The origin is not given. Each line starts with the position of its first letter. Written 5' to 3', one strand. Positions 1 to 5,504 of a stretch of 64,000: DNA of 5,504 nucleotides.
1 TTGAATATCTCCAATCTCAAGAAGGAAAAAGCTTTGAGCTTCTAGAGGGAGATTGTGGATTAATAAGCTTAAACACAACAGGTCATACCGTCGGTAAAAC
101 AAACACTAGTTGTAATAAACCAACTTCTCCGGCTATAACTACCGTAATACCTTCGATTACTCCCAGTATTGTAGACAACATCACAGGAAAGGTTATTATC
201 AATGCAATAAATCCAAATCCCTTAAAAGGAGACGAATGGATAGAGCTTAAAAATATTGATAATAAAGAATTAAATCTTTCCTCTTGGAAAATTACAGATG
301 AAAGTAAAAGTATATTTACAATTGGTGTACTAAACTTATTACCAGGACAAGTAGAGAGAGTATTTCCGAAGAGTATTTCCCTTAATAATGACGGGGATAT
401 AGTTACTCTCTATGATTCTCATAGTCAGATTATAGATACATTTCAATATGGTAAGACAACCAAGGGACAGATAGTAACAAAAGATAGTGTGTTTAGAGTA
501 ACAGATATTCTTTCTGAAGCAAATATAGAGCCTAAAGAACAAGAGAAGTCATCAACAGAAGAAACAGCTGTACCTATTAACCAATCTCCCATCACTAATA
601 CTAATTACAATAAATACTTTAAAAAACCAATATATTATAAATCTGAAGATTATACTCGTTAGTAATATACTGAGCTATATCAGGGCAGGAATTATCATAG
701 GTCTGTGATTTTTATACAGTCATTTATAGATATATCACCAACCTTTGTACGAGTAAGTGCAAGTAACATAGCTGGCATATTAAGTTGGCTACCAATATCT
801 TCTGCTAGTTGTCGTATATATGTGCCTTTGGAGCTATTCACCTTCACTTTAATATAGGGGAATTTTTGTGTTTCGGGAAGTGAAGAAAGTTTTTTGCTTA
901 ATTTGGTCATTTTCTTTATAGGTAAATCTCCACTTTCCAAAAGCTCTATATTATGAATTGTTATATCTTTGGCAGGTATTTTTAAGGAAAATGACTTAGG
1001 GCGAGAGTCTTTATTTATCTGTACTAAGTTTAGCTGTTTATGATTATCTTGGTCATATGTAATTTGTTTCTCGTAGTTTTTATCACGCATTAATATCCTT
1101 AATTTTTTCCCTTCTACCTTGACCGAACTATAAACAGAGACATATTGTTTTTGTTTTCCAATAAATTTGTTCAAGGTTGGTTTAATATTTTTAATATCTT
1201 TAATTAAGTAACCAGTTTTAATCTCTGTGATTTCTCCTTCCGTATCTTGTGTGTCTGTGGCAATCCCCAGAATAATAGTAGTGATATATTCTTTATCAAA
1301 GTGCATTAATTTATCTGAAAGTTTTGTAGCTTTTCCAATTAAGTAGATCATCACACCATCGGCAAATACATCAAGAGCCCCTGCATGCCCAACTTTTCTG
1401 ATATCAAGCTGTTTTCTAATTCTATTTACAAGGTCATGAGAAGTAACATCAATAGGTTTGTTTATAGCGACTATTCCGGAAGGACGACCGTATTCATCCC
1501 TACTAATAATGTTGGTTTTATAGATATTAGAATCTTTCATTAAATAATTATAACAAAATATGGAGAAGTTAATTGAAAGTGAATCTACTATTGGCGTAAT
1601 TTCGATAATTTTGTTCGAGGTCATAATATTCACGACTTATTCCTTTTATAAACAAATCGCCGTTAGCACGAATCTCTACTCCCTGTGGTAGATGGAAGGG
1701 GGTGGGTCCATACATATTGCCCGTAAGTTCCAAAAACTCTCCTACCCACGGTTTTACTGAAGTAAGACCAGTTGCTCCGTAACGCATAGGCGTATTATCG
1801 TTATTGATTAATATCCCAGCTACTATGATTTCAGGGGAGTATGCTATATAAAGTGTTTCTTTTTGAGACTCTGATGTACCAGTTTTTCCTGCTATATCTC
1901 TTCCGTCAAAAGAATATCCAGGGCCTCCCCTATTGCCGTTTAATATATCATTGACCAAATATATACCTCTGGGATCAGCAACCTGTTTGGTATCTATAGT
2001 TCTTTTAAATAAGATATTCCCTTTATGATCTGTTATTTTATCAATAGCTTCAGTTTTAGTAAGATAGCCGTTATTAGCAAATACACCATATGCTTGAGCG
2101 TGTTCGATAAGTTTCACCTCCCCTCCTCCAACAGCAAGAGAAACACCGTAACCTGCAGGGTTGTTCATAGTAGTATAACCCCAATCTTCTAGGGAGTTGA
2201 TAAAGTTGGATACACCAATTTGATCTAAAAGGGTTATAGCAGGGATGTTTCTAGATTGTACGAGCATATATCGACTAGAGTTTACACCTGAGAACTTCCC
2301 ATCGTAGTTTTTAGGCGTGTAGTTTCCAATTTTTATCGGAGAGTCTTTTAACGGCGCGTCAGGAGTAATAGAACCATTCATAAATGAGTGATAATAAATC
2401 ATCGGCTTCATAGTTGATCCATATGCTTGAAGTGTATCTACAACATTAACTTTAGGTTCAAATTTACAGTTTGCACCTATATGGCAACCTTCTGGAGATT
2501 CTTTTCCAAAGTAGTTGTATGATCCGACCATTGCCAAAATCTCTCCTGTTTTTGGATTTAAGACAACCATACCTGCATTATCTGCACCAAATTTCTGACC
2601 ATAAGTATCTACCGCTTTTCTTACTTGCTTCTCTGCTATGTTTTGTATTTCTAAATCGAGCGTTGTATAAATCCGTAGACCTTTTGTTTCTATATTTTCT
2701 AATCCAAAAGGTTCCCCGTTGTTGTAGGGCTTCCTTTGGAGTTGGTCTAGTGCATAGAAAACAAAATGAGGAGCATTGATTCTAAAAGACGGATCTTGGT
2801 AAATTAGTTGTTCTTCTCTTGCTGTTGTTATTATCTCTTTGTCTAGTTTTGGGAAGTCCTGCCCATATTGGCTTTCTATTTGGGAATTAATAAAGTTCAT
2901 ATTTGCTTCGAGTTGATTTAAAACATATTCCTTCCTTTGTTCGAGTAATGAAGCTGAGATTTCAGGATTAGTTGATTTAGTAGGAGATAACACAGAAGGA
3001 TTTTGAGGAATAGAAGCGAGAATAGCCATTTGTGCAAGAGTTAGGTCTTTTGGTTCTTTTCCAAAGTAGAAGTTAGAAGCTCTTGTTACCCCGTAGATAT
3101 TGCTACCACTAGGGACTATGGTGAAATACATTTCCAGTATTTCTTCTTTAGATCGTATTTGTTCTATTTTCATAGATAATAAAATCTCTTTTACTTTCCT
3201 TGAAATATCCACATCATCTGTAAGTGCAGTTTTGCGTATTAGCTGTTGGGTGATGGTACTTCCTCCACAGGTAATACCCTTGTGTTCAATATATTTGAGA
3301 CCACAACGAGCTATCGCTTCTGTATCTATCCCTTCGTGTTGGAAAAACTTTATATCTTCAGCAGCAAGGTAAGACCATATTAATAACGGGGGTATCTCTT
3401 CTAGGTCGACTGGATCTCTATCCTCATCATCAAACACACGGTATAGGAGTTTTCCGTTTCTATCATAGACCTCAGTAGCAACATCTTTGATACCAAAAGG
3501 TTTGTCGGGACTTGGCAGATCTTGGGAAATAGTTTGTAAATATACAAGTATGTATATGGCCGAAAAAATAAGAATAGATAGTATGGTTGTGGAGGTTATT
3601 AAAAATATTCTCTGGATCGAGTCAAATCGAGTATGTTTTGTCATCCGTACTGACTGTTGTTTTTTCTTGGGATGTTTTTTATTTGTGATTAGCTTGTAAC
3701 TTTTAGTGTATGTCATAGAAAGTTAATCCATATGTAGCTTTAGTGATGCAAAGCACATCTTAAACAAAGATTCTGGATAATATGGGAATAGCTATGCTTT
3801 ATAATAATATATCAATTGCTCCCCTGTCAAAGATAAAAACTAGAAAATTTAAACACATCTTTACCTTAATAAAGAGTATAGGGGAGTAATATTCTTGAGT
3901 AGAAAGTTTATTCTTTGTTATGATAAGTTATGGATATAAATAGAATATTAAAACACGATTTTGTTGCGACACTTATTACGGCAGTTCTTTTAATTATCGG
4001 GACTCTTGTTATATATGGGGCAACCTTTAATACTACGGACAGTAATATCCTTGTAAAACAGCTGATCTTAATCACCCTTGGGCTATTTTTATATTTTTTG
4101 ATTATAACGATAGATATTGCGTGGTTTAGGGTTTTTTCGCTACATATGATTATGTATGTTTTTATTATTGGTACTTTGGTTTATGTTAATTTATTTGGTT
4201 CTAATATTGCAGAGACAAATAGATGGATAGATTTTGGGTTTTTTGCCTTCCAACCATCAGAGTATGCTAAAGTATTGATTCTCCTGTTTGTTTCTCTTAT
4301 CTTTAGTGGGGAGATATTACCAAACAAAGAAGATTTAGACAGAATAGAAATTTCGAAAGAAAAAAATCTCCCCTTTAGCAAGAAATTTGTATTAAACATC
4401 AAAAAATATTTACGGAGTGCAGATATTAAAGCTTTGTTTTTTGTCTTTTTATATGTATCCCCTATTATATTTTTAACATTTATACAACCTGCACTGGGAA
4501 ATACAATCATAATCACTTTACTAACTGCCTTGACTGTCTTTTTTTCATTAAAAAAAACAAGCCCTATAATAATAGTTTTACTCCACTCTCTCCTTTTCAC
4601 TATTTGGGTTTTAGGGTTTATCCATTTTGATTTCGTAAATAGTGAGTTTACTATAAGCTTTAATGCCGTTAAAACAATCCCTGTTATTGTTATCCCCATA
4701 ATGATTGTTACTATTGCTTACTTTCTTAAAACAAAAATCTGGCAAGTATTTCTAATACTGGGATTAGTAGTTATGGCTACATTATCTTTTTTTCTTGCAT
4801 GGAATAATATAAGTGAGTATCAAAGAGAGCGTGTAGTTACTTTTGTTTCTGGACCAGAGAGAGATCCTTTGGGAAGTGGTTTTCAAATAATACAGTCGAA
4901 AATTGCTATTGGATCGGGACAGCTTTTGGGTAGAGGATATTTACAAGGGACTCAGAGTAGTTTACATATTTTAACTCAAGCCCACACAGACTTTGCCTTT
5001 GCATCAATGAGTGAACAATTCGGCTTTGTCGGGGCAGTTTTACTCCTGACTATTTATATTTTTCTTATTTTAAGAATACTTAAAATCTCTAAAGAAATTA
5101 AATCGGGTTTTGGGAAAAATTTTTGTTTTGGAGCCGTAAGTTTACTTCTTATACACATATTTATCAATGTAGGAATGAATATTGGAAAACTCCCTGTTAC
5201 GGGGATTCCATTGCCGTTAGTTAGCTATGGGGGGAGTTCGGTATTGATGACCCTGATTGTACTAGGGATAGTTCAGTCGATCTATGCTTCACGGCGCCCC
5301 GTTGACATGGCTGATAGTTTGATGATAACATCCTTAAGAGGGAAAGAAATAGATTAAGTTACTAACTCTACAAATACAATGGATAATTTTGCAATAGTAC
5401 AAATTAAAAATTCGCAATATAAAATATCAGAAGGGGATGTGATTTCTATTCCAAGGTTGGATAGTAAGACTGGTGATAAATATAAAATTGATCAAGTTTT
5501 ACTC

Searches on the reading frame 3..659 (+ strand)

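Call 9: search_protein_families(library=pfam, proteins=[window:3-659:+])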
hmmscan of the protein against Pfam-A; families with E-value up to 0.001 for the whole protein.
window:3-659:+ (219 aa): 1 family
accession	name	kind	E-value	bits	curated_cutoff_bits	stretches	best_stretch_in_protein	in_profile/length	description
PF00932.25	LTD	-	2.2e-15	57.4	34.3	1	61-150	5-108/109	Lamin Tail Domain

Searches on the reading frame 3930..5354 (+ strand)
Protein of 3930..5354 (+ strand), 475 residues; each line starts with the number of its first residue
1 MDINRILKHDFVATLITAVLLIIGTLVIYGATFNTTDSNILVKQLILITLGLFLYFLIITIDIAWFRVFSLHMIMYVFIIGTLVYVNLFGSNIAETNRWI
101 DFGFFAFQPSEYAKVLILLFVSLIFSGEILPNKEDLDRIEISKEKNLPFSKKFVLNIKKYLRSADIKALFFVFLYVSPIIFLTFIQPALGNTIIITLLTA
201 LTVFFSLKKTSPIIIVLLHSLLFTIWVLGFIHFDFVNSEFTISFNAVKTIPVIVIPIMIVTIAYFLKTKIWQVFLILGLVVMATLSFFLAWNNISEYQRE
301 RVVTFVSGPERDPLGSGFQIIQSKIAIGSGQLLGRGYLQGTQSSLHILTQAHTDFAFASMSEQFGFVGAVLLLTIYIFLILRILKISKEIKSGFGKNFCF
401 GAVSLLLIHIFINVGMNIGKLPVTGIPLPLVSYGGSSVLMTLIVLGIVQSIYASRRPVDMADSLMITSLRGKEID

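Call 9: search_protein_families(library=pfam, proteins=[window:3930-5354:+])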
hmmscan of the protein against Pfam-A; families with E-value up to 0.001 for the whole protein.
window:3930-5354:+ (475 aa): 1 family
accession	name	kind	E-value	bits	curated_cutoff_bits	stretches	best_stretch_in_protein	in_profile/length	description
PF01098.24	FTSW_RODA_SPOVE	-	4.2e-71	240.2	26.4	2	253-455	158-354/356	Cell cycle protein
